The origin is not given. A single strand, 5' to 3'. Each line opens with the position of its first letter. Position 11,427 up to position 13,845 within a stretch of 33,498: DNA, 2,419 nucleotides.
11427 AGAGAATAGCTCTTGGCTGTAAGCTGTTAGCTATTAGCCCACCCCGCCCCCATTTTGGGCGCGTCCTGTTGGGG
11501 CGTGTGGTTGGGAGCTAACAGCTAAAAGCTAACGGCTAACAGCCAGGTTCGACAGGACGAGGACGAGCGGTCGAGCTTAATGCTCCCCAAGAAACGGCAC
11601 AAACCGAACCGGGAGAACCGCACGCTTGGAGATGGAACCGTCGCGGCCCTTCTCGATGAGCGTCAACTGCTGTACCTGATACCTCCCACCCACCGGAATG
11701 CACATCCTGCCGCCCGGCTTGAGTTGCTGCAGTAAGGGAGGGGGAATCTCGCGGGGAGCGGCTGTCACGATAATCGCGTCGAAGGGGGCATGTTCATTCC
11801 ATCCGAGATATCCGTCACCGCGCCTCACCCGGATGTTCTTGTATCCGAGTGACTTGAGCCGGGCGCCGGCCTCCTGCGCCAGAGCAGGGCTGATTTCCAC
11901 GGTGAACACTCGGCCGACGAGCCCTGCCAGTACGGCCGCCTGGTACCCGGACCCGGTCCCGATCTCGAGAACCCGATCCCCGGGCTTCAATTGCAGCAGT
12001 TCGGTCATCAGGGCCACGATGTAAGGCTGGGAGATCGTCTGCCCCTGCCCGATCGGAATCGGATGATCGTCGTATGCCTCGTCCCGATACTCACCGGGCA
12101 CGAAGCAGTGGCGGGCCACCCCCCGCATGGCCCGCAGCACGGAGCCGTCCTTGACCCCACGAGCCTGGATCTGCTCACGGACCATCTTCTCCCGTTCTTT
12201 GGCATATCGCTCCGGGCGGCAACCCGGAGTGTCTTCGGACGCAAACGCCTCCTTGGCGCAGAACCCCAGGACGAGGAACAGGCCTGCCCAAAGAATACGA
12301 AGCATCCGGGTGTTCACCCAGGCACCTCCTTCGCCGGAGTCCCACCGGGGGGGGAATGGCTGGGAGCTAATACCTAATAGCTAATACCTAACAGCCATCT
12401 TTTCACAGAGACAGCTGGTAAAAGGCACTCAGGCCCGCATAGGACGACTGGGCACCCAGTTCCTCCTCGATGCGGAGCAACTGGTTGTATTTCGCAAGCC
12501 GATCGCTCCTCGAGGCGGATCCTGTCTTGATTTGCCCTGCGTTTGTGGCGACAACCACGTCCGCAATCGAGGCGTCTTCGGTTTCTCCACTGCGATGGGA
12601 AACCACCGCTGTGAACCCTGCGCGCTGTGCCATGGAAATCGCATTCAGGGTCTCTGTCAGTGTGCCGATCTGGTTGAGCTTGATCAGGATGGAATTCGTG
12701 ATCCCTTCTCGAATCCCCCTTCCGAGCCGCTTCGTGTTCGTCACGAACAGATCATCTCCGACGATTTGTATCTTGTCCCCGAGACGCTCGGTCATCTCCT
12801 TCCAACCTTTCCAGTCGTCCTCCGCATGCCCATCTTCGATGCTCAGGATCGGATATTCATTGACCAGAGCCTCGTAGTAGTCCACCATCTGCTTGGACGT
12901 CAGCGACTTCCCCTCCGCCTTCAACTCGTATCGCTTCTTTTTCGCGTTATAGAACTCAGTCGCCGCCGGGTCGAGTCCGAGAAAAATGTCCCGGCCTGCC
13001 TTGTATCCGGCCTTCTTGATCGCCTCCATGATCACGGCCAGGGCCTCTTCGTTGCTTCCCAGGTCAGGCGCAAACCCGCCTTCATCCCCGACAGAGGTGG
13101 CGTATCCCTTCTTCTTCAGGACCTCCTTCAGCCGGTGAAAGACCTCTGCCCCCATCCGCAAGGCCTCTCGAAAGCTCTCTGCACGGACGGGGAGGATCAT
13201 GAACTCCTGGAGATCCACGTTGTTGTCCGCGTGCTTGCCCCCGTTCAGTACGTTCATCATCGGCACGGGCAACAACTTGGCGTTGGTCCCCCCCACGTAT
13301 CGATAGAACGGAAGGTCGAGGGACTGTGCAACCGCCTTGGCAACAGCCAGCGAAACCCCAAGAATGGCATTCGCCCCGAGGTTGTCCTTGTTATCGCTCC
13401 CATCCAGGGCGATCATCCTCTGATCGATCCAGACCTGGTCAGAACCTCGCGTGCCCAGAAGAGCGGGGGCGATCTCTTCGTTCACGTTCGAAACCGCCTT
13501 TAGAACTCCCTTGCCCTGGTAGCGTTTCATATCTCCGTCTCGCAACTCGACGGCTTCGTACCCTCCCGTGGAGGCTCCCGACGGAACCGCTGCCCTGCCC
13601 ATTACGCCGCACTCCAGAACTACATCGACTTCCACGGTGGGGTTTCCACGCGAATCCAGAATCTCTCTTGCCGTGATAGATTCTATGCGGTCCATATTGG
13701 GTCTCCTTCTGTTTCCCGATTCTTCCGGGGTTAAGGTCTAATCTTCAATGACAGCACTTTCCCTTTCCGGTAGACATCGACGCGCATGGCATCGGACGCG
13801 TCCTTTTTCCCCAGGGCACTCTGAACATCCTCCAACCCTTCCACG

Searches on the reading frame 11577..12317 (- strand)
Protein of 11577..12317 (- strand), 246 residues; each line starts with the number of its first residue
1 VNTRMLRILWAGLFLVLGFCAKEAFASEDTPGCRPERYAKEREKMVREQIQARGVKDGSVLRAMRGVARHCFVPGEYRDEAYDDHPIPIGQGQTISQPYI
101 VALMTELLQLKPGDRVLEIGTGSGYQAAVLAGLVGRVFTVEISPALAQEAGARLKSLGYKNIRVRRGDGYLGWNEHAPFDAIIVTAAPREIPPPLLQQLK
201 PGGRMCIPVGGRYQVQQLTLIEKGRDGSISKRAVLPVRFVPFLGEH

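Call 5: search_protein_families(library=pfam, proteins=[window:11577-12317:-])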
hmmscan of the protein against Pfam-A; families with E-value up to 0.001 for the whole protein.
window:11577-12317:- (246 aa): 8 families
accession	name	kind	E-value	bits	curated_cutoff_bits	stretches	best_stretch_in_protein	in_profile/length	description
PF01135.25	PCMT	-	1.1e-66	225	20.3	1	42-243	3-206/210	Protein-L-isoaspartate(D-aspartate) O-methyltransferase (PCMT)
PF13847.12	Methyltransf_31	-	6.4e-08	32.8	27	1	111-207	2-109/145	Methyltransferase domain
PF13649.12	Methyltransf_25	-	1.1e-07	32.9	27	1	116-193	1-79/97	Methyltransferase domain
PF00398.26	RrnaAD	-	6e-06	26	24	1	106-170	24-86/263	Ribosomal RNA adenine dimethylase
PF08241.18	Methyltransf_11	-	1.1e-05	26.4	21.2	1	117-187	1-69/95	Methyltransferase domain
PF13489.12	Methyltransf_23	-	1.4e-05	25.3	27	1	103-194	12-97/164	Methyltransferase domain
PF02353.26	CMAS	-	0.00016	21.5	27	1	101-183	51-132/273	Mycolic acid cyclopropane synthetase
PF08704.16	GCD14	-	0.00029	21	26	1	101-206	29-143/247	tRNA methyltransferase complex GCD14 subunit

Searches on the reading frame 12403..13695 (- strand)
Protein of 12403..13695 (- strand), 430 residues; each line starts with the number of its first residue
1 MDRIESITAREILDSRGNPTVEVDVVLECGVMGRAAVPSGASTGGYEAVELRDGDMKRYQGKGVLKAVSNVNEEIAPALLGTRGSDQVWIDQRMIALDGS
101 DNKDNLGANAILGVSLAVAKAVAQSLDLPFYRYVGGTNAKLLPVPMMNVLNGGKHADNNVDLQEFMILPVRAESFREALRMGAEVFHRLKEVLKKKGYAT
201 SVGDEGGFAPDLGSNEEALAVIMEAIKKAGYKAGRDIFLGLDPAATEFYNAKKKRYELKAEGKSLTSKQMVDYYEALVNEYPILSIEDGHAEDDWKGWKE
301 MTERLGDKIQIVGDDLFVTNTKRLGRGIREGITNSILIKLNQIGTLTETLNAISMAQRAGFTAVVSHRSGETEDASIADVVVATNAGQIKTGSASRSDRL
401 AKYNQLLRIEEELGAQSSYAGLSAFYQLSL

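Call 5: search_protein_families(library=pfam, proteins=[window:12403-13695:-])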
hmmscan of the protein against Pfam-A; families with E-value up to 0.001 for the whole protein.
window:12403-13695:- (430 aa): 4 families
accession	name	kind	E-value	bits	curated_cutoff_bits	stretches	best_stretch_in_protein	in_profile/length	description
PF00113.28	Enolase_C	-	3.4e-139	463.6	21.5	1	141-425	3-293/296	Enolase, C-terminal TIM barrel domain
PF03952.21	Enolase_N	-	9.2e-59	197.8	35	1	4-134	1-131/131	Enolase, N-terminal domain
PF13378.12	MR_MLE_C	-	0.00089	19.5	29.4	0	266-385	56-172/219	Enolase C-terminal domain-like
PF07476.17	MAAL_C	-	0.00091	18.9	27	0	280-388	111-220/249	Methylaspartate ammonia-lyase C-terminus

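Call 8: find_encoding_contigs(protein=window:12403-13695:-, flank=10000, max_places=6)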
Protein window:12403-13695:- (430 aa): 1 contig read that carries it; 1 place shown.
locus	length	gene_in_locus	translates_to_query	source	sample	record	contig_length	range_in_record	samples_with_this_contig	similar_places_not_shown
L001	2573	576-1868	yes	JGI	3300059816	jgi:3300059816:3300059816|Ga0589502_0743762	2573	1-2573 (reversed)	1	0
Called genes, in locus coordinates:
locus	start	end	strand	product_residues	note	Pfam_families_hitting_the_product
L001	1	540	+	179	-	?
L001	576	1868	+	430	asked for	PF03952:Enolase_N, PF00113:Enolase_C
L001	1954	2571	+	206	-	?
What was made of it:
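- Tried and rejected: The exact enolase is found only on a 2.5-kb metagenome contig (call 8).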

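Call 24: find_homologous_proteins(query=window:12403-13695:-, max_evalue=1e-100)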
Query window:12403-13695:- (430 aa): 8000 proteins with E <= 1e-100 among 8000 candidates; the best 120 are listed.
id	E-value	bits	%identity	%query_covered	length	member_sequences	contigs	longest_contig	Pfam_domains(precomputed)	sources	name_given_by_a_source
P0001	1.5e-266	902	96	100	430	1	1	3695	PF03952.22,PF00113.29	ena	-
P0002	5.9e-264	893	96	100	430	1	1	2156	PF03952.22,PF00113.29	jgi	-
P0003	2.1e-263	892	95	100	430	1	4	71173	PF03952.22,PF00113.29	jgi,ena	-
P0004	5.6e-263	890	95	100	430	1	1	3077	PF03952.22,PF00113.29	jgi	-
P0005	9.9e-262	886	95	100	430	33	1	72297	PF03952.22,PF00113.29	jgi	-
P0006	1.8e-260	882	94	100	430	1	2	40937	PF03952.22,PF00113.29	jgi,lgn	jgi:enolase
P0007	4.4e-260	881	94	100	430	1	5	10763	PF03952.22,PF00113.29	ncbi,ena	-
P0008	5.3e-260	880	94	100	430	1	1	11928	PF03952.22,PF00113.29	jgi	jgi:enolase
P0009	1.2e-259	879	94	100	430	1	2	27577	PF03952.22,PF00113.29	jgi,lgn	jgi:enolase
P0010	1.9e-256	869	93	100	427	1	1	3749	PF03952.22,PF00113.29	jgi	-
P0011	7.1e-255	863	91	100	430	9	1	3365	PF03952.22,PF00113.29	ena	-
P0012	7.3e-254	860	91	100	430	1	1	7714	PF03952.22,PF00113.29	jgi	jgi:enolase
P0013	6.1e-252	854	91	100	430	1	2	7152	PF03952.22,PF00113.29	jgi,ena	-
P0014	2.3e-251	852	90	100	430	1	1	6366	PF03952.22,PF00113.29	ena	-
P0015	2.4e-250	849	89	100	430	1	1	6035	PF03952.22,PF00113.29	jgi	jgi:enolase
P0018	9.4e-248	840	89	100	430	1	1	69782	PF03952.22,PF00113.29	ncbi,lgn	-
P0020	7.4e-243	824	88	100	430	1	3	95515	PF03952.22,PF00113.29,PF13378.13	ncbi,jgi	jgi:enolase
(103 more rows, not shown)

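Call 25: find_encoding_contigs(protein=P0020, flank=10000, max_places=3)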
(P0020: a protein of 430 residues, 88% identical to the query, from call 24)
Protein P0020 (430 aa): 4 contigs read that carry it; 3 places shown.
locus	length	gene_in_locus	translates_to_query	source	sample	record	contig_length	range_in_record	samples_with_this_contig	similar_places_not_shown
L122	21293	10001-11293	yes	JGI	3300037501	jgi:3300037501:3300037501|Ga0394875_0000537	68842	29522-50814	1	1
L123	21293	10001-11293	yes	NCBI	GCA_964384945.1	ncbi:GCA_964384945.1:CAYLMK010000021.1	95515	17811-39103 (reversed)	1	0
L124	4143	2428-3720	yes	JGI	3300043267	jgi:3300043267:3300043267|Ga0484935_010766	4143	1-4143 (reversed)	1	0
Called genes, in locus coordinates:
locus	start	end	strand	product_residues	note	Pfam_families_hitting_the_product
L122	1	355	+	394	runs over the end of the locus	PF00155:Aminotran_1_2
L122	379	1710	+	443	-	PF03447:NAD_binding_3, PF00742:Homoserine_dh, PF01842:ACT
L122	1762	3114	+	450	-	PF01266:DAO (weak), PF01593:Amino_oxidase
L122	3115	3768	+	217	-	PF02517:Rce1-like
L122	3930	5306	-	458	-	PF00025:Arf (weak)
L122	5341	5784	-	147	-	-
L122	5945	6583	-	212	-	PF04055:Radical_SAM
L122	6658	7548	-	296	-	PF07044:DUF1329 (weak), PF17131:TP_0789-like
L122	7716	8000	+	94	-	PF00708:Acylphosphatase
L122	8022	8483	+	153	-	PF01951:Archease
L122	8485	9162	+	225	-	PF01135:PCMT, PF00398:RrnaAD, PF13847:Methyltransf_31 (weak), PF13649:Methyltransf_25 (weak)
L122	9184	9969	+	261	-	PF02577:BFN_dom, PF00595:PDZ, PF13180:PDZ_2, PF17820:PDZ_6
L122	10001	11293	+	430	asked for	PF03952:Enolase_N, PF00113:Enolase_C, PF13378:MR_MLE_C (weak)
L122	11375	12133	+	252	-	PF01135:PCMT, PF13649:Methyltransf_25, PF13847:Methyltransf_31 (faint), PF08241:Methyltransf_11 (weak)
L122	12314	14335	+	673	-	PF00009:GTP_EFTU, PF22042:EF-G_D2, PF03144:GTP_EFTU_D2, PF14492:EFG_III, PF03764:EFG_IV, PF00679:EFG_C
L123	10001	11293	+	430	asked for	PF03952:Enolase_N, PF00113:Enolase_C, PF13378:MR_MLE_C (weak)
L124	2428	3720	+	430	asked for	PF03952:Enolase_N, PF00113:Enolase_C, PF13378:MR_MLE_C (weak)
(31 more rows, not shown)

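Call 26: find_encoding_contigs(protein=P0018, flank=10000, max_places=2)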
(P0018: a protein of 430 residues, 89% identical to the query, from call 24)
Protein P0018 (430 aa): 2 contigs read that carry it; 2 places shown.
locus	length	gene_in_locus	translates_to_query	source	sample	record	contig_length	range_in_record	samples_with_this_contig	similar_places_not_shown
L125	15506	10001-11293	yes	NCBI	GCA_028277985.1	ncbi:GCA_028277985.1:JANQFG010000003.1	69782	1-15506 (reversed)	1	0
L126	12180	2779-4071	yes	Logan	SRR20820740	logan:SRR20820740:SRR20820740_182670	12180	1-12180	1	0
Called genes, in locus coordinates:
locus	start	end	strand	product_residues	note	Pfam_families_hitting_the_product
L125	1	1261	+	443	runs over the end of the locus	PF03447:NAD_binding_3, PF00742:Homoserine_dh, PF01842:ACT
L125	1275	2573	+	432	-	PF01266:DAO (weak), PF01593:Amino_oxidase, PF13450:NAD_binding_8 (faint)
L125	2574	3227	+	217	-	PF02517:Rce1-like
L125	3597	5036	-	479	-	PF00025:Arf, PF00071:Ras (weak)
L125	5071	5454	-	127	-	-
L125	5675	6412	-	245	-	PF04055:Radical_SAM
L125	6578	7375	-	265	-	PF07044:DUF1329 (weak), PF17131:TP_0789-like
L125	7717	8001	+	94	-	PF00708:Acylphosphatase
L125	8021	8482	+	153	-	PF01951:Archease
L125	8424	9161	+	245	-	PF01135:PCMT, PF00398:RrnaAD (faint), PF13847:Methyltransf_31 (weak), PF13649:Methyltransf_25 (faint)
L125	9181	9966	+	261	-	PF02577:BFN_dom, PF00595:PDZ (weak), PF13180:PDZ_2, PF17820:PDZ_6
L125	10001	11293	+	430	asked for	PF03952:Enolase_N, PF00113:Enolase_C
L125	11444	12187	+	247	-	PF01135:PCMT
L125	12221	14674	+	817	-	-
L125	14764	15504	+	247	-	?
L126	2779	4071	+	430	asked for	PF03952:Enolase_N, PF00113:Enolase_C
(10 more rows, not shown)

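Call 27: find_encoding_contigs(protein=P0003, flank=10000, max_places=2)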
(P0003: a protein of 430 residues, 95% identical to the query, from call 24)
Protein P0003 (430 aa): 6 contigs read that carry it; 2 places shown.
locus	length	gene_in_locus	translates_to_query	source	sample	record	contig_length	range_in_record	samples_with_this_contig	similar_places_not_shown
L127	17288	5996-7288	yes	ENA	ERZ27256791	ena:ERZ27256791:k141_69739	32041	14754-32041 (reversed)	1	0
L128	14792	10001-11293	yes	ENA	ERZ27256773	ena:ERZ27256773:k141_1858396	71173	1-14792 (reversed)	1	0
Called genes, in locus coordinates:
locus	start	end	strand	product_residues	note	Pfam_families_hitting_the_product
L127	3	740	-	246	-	?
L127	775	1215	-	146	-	-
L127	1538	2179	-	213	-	PF04055:Radical_SAM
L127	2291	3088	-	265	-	PF07044:DUF1329 (weak), PF17131:TP_0789-like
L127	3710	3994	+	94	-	PF00708:Acylphosphatase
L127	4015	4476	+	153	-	PF01951:Archease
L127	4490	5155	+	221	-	PF01135:PCMT, PF08241:Methyltransf_11 (faint), PF00398:RrnaAD (weak), PF13847:Methyltransf_31, PF13649:Methyltransf_25 (weak)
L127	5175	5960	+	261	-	PF02577:BFN_dom, PF00595:PDZ, PF13180:PDZ_2, PF17820:PDZ_6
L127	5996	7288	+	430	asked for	PF03952:Enolase_N, PF00113:Enolase_C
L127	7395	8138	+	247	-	PF01135:PCMT, PF00398:RrnaAD (weak), PF13847:Methyltransf_31 (weak), PF08241:Methyltransf_11 (weak), PF13649:Methyltransf_25 (weak)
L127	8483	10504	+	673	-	PF00009:GTP_EFTU, PF22042:EF-G_D2, PF03144:GTP_EFTU_D2, PF14492:EFG_III, PF03764:EFG_IV, PF00679:EFG_C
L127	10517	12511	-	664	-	-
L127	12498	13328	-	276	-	PF07726:AAA_3 (weak), PF07728:AAA_5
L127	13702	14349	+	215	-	PF01738:DLH, PF02129:Peptidase_S15, PF00561:Abhydrolase_1, PF12146:Hydrolase_4 (faint), PF12697:Abhydrolase_6 (faint), PF20408:Abhydrolase_11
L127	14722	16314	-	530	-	PF20154:LNT_N, PF00795:CN_hydrolase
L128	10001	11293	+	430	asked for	PF03952:Enolase_N, PF00113:Enolase_C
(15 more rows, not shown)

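Call 70: find_encoding_contigs(protein=P0001, flank=10000, max_places=2)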
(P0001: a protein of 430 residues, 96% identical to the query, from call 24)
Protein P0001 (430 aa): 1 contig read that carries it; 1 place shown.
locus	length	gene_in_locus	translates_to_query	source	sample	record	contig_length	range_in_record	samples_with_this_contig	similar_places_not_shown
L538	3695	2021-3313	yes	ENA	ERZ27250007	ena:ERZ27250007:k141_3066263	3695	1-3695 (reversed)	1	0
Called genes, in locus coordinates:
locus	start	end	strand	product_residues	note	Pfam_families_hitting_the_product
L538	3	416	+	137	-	?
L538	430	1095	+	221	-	PF01135:PCMT, PF00398:RrnaAD (weak), PF13489:Methyltransf_23 (weak), PF13847:Methyltransf_31, PF13649:Methyltransf_25 (weak)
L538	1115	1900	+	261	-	PF02577:BFN_dom, PF00595:PDZ (faint), PF13180:PDZ_2, PF17820:PDZ_6 (weak)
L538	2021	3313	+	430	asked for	PF03952:Enolase_N, PF00113:Enolase_C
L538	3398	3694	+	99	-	?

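Call 71: find_encoding_contigs(protein=P0005, flank=10000, max_places=2)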
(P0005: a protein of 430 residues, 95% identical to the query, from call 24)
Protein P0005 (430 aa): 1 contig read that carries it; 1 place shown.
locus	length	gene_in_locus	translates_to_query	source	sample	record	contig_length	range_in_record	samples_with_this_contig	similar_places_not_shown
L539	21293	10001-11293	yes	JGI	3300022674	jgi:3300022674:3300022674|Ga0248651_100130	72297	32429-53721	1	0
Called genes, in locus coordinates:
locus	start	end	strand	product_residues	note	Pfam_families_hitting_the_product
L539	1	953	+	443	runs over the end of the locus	PF03447:NAD_binding_3, PF00742:Homoserine_dh, PF01842:ACT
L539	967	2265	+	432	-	PF01266:DAO, PF01593:Amino_oxidase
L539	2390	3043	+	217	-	PF02517:Rce1-like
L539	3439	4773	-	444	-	PF00025:Arf (weak), PF00071:Ras (weak)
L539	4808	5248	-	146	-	-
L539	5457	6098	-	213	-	PF04055:Radical_SAM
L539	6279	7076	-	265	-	PF07044:DUF1329 (weak), PF17131:TP_0789-like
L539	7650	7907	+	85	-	PF00708:Acylphosphatase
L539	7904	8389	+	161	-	PF01951:Archease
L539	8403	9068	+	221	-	PF01135:PCMT, PF00398:RrnaAD (weak), PF13489:Methyltransf_23 (weak), PF13847:Methyltransf_31, PF13649:Methyltransf_25 (weak)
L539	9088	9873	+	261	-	PF02577:BFN_dom, PF00595:PDZ, PF13180:PDZ_2, PF17820:PDZ_6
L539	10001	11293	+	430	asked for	PF03952:Enolase_N, PF00113:Enolase_C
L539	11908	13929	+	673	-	PF00009:GTP_EFTU, PF22042:EF-G_D2, PF03144:GTP_EFTU_D2, PF14492:EFG_III, PF03764:EFG_IV, PF00679:EFG_C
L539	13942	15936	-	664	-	-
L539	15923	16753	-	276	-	PF07726:AAA_3 (weak), PF07728:AAA_5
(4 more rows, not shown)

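Call 72: find_encoding_contigs(protein=P0007, flank=10000, max_places=2)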
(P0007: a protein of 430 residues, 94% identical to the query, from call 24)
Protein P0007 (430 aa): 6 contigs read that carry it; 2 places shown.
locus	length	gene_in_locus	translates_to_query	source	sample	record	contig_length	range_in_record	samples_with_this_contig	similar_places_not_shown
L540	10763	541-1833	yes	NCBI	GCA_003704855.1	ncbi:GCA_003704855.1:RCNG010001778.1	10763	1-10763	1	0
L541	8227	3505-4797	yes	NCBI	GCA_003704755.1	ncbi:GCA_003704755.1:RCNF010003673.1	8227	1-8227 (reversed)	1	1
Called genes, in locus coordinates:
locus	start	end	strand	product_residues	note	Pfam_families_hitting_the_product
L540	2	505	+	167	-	?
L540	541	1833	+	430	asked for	PF03952:Enolase_N, PF00113:Enolase_C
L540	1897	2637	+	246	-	PF08241:Methyltransf_11 (faint), PF01135:PCMT, PF13649:Methyltransf_25 (weak)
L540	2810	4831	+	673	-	PF00009:GTP_EFTU, PF22042:EF-G_D2, PF03144:GTP_EFTU_D2, PF14492:EFG_III, PF03764:EFG_IV, PF00679:EFG_C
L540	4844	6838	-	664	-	-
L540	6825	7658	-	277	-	PF07726:AAA_3 (weak), PF07728:AAA_5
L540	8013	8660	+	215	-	PF01738:DLH, PF02129:Peptidase_S15, PF00561:Abhydrolase_1 (faint), PF12146:Hydrolase_4 (faint), PF12697:Abhydrolase_6 (weak), PF20408:Abhydrolase_11 (weak)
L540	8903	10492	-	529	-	PF20154:LNT_N, PF00795:CN_hydrolase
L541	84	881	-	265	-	PF07044:DUF1329 (weak), PF17131:TP_0789-like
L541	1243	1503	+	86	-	PF00708:Acylphosphatase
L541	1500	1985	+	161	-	PF01951:Archease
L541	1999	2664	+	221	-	PF01135:PCMT, PF08241:Methyltransf_11 (faint), PF00398:RrnaAD (weak), PF13847:Methyltransf_31, PF13649:Methyltransf_25 (weak)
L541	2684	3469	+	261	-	PF02577:BFN_dom, PF00595:PDZ (weak), PF13180:PDZ_2, PF17820:PDZ_6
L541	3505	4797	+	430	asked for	PF03952:Enolase_N, PF00113:Enolase_C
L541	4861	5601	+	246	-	PF08241:Methyltransf_11 (faint), PF01135:PCMT, PF13649:Methyltransf_25 (weak)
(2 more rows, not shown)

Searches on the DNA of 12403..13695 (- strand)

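Call 94: search_rna_families(sources=[L197, L155, L063, L060, L057, L070, L026, L028, L504, L524, L539, L540], threshold=gathering)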
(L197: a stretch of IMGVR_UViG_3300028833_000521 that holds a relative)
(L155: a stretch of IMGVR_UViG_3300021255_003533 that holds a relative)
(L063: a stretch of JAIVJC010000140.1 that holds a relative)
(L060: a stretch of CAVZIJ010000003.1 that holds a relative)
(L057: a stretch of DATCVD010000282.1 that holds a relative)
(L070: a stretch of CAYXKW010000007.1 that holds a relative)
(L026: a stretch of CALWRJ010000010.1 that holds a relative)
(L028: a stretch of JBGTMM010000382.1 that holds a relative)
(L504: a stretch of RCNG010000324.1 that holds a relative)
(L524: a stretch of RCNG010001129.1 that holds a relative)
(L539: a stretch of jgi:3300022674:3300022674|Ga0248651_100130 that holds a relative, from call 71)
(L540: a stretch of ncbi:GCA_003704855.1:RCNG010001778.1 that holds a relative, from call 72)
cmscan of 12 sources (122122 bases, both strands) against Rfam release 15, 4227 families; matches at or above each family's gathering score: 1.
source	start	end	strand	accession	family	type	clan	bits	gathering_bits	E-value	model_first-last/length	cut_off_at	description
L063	4484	4557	+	RF00005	tRNA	Gene; tRNA;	CL00001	68.8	29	1.3e-12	1-71/71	no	tRNA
